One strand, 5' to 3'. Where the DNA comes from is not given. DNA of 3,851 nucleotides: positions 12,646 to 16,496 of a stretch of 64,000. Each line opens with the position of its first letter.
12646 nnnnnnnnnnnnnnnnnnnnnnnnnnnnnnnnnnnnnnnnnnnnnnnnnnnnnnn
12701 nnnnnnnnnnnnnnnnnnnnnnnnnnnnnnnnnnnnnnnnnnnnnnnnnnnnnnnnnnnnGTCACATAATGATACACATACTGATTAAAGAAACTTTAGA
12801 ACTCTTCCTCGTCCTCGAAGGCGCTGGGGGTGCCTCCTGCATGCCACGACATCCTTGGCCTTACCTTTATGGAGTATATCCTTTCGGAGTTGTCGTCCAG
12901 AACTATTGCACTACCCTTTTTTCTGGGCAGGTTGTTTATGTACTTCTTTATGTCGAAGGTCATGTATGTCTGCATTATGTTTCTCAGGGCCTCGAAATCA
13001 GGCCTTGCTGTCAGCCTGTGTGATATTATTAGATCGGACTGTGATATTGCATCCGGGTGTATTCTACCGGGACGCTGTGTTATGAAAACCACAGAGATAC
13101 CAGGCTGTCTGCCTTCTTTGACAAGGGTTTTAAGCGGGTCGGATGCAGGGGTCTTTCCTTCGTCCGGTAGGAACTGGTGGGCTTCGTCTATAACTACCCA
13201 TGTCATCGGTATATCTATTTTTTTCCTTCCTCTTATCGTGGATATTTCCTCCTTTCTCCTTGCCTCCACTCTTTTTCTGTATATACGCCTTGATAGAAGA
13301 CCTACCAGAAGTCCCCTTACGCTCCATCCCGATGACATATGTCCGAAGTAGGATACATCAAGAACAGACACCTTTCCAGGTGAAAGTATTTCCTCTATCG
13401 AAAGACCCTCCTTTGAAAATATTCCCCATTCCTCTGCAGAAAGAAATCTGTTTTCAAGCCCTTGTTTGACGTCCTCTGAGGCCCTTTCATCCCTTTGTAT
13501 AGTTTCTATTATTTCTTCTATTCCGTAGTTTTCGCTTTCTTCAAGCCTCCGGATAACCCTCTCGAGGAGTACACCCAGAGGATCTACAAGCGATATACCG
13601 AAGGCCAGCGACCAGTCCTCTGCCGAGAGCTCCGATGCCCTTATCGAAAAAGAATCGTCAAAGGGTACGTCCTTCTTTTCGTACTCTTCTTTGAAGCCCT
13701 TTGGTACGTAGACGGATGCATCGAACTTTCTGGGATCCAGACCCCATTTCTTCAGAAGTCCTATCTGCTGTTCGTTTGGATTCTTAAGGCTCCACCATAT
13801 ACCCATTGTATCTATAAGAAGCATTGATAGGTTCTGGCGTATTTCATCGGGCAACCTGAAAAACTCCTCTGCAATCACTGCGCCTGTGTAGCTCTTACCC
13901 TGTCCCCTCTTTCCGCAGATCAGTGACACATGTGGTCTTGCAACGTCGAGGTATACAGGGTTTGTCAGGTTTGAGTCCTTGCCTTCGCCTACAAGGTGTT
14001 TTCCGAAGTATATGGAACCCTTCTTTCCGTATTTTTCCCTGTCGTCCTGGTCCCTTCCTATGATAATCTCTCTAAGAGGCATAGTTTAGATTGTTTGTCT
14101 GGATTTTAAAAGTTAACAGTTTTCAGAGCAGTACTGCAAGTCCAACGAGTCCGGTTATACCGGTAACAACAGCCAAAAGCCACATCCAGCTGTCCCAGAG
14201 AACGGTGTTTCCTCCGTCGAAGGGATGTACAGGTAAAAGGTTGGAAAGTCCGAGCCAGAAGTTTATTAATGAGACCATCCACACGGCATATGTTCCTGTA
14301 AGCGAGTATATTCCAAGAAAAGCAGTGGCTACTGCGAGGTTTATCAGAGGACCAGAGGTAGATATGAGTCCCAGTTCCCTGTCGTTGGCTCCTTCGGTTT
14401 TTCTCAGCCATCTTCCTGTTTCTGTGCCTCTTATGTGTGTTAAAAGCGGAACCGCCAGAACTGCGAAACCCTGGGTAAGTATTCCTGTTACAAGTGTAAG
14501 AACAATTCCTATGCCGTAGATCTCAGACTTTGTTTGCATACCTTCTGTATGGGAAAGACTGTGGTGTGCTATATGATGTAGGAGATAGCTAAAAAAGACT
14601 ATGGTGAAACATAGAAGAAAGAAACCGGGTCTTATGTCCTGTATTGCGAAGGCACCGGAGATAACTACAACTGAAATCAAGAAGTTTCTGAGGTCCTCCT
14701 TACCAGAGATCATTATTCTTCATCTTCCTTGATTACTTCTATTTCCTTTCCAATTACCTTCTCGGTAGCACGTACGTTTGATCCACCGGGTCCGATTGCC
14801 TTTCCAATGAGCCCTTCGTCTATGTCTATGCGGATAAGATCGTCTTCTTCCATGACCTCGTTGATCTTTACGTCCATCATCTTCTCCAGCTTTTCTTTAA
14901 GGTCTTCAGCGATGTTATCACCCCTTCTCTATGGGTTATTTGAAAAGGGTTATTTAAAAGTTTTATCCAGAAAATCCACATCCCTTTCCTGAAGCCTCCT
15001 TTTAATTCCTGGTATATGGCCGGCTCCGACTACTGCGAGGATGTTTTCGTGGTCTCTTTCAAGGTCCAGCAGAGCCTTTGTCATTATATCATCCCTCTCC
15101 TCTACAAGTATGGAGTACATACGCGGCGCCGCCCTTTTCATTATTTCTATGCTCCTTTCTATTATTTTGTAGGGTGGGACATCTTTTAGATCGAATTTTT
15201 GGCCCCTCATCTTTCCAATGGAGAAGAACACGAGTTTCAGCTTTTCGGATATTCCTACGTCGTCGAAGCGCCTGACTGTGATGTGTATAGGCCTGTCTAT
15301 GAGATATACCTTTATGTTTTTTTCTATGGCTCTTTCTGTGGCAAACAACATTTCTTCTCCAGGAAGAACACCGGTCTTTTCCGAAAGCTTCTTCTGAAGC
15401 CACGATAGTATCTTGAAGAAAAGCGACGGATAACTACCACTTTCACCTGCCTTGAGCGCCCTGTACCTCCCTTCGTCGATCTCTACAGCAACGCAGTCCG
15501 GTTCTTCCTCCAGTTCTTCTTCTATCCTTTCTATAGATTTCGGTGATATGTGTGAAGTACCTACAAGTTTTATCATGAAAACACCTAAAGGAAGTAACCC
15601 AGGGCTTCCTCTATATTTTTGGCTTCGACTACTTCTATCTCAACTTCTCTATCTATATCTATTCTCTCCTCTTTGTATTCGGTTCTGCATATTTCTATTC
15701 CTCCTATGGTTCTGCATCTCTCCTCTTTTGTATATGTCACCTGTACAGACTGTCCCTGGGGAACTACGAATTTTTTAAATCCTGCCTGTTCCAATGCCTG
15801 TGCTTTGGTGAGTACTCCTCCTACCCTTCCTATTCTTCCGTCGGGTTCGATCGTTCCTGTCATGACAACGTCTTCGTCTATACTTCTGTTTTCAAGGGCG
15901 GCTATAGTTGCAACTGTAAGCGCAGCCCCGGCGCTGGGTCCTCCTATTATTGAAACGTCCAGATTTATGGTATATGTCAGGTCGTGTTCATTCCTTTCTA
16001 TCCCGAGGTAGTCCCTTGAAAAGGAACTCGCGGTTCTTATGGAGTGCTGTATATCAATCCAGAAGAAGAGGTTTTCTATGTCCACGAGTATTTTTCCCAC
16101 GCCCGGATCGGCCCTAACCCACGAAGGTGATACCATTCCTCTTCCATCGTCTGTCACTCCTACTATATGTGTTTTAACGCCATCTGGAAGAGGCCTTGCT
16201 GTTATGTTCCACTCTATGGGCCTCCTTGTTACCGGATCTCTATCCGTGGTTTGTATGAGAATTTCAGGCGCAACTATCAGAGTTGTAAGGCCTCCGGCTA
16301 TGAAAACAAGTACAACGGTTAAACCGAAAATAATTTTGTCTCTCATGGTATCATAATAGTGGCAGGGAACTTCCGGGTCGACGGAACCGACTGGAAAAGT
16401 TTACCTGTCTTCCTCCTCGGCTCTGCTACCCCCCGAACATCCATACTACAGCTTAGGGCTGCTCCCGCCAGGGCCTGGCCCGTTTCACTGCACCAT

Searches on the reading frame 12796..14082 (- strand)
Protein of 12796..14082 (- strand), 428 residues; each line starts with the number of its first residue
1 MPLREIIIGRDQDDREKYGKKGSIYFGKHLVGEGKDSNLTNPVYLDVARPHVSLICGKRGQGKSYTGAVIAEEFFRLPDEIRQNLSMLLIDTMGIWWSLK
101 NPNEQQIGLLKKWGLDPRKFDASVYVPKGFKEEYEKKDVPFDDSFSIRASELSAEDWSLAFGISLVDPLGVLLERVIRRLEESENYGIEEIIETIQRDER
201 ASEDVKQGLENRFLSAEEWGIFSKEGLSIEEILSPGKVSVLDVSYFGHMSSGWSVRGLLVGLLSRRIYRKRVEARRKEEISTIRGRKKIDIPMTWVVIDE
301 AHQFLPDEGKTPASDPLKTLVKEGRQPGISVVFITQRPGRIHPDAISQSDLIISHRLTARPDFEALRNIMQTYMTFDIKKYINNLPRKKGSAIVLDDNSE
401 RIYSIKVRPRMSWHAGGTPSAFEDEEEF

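Call 33: search_protein_families(library=pfam, proteins=[window:12796-14082:-], max_evalue=0.0001)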
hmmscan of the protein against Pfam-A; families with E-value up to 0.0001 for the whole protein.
window:12796-14082:- (428 aa): 2 families
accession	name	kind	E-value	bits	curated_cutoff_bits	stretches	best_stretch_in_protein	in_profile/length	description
PF01935.23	DUF87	-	2e-09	38.3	23.2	1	37-244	10-202/220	Helicase HerA, central domain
PF05872.18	HerA_C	-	5.8e-05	22.4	22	0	290-386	255-355/502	Helicase HerA-like C-terminal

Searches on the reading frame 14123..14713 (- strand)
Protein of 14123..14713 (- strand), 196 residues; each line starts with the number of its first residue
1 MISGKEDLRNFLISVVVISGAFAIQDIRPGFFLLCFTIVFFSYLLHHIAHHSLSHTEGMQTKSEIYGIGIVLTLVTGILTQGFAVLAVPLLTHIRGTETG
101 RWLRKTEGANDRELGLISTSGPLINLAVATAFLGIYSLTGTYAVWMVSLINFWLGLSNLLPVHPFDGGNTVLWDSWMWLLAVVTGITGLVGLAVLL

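Call 33: search_protein_families(library=pfam, proteins=[window:14123-14713:-], max_evalue=0.0001)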
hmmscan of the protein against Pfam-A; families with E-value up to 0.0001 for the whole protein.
window:14123-14713:- (196 aa): 1 family
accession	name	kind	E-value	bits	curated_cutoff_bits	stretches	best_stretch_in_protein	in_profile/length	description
PF02163.28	Peptidase_M50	-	1.1e-06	28.6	27.2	0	144-171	163-190/221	Peptidase family M50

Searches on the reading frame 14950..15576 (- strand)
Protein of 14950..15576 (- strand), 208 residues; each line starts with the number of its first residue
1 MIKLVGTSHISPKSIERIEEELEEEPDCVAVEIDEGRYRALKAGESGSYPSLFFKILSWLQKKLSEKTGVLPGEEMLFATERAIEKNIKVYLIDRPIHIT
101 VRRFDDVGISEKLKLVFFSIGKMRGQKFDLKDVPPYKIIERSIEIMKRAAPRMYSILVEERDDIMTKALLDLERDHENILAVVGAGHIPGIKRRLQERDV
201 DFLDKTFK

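Call 33: search_protein_families(library=pfam, proteins=[window:14950-15576:-], max_evalue=0.0001)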
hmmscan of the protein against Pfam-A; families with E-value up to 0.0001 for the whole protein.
window:14950-15576:- (208 aa): 1 family
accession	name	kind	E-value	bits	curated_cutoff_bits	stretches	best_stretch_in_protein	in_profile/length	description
PF01963.22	TraB_PrgY_gumN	-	8.2e-16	59.1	26.8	1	4-195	14-254/263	TraB/PrgY/gumN family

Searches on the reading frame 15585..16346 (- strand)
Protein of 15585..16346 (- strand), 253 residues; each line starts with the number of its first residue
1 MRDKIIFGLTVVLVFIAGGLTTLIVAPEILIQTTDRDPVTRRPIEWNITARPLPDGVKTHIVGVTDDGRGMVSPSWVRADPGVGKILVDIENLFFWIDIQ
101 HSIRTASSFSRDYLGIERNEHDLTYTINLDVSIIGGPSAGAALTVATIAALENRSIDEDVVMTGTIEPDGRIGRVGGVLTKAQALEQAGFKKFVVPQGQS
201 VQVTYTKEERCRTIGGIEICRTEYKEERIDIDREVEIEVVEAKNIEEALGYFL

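Call 33: search_protein_families(library=pfam, proteins=[window:15585-16346:-], max_evalue=0.0001)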
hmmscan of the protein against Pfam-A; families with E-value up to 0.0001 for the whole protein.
window:15585-16346:- (253 aa): 2 families
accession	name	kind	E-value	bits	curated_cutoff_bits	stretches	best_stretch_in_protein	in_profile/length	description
PF05362.19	Lon_C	-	1.6e-11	44.6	21.1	1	136-201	109-174/205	Lon protease (S16) C-terminal proteolytic domain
PF13541.12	ChlI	-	4.6e-05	23.8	27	1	141-197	63-119/121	Subunit ChlI of Mg-chelatase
